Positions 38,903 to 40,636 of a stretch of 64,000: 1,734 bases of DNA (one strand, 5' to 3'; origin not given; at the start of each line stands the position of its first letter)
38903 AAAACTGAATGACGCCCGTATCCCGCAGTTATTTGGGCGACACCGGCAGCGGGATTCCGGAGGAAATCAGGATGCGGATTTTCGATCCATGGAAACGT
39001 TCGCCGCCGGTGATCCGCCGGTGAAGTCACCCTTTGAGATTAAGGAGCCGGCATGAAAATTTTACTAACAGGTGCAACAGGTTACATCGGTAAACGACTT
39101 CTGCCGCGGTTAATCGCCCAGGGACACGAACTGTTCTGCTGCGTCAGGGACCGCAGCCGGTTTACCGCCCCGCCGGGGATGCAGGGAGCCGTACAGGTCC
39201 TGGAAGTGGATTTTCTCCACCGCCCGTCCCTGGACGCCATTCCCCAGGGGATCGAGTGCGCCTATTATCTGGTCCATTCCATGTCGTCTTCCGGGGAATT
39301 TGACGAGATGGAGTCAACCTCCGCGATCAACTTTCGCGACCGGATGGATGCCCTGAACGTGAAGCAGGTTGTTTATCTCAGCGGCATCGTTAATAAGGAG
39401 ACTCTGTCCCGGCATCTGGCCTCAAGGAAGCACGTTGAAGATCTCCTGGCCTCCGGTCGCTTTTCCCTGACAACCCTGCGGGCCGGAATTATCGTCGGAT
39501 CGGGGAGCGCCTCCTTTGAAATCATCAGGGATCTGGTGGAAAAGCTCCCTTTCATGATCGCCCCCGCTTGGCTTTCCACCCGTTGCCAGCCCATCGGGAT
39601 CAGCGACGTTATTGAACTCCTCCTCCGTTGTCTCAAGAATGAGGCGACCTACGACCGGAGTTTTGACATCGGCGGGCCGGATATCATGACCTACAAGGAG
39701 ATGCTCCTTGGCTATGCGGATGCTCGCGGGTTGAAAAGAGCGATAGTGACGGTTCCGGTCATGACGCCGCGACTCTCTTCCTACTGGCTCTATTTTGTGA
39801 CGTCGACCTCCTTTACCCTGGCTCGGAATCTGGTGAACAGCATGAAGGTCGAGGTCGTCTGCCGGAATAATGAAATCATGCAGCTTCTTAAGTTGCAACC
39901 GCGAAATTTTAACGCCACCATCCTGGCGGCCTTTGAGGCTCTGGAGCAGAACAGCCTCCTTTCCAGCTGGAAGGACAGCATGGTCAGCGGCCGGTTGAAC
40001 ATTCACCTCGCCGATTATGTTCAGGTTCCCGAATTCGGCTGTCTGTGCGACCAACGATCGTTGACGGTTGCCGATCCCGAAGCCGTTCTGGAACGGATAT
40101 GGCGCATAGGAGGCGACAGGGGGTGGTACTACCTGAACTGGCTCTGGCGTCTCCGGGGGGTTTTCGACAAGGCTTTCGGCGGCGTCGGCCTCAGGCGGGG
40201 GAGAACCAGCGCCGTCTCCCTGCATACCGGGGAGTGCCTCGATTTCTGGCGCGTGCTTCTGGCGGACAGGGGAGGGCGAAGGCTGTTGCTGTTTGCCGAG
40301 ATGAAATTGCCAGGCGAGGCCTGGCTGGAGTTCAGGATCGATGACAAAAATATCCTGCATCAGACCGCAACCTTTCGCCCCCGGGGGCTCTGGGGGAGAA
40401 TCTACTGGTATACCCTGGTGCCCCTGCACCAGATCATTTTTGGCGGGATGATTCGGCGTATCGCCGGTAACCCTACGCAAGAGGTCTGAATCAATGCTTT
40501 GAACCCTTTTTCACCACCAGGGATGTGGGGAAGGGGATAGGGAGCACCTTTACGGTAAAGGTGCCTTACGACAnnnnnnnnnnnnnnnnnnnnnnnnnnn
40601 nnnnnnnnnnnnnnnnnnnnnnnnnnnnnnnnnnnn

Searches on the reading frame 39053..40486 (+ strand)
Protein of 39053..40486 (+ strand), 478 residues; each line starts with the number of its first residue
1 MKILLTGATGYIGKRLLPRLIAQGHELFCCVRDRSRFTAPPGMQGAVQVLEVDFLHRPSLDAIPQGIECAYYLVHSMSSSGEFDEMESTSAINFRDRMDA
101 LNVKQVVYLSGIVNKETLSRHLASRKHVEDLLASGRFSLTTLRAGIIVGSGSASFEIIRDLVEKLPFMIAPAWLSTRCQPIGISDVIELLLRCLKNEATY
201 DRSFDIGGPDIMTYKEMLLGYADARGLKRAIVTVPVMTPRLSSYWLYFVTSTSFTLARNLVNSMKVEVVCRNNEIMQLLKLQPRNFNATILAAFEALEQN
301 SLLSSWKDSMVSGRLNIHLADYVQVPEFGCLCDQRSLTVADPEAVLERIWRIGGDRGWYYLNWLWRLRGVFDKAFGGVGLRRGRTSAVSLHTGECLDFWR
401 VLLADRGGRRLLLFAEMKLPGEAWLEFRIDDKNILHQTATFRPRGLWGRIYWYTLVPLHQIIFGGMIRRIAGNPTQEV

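Call 9: search_protein_families(library=pfam, proteins=[window:39053-40486:+], max_evalue=0.01)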
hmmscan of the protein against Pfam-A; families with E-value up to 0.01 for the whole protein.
window:39053-40486:+ (478 aa): 5 families
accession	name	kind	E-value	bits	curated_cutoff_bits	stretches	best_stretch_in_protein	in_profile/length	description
PF11066.14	DUF2867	-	5.3e-31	108.3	27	1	332-466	8-142/142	Protein of unknown function (DUF2867)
PF13460.12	NAD_binding_10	-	1.4e-09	38.5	27.2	1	7-120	1-119/184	NAD(P)H-binding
PF01370.27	Epimerase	-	9.9e-08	32.1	20.9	1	3-96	1-100/240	NAD dependent epimerase/dehydratase family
PF05368.20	NmrA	-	2.4e-05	24.5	27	1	2-88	4-84/298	NmrA-like family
PF07993.18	NAD_binding_4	-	0.0017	18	20.1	1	5-36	1-35/258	Male sterility protein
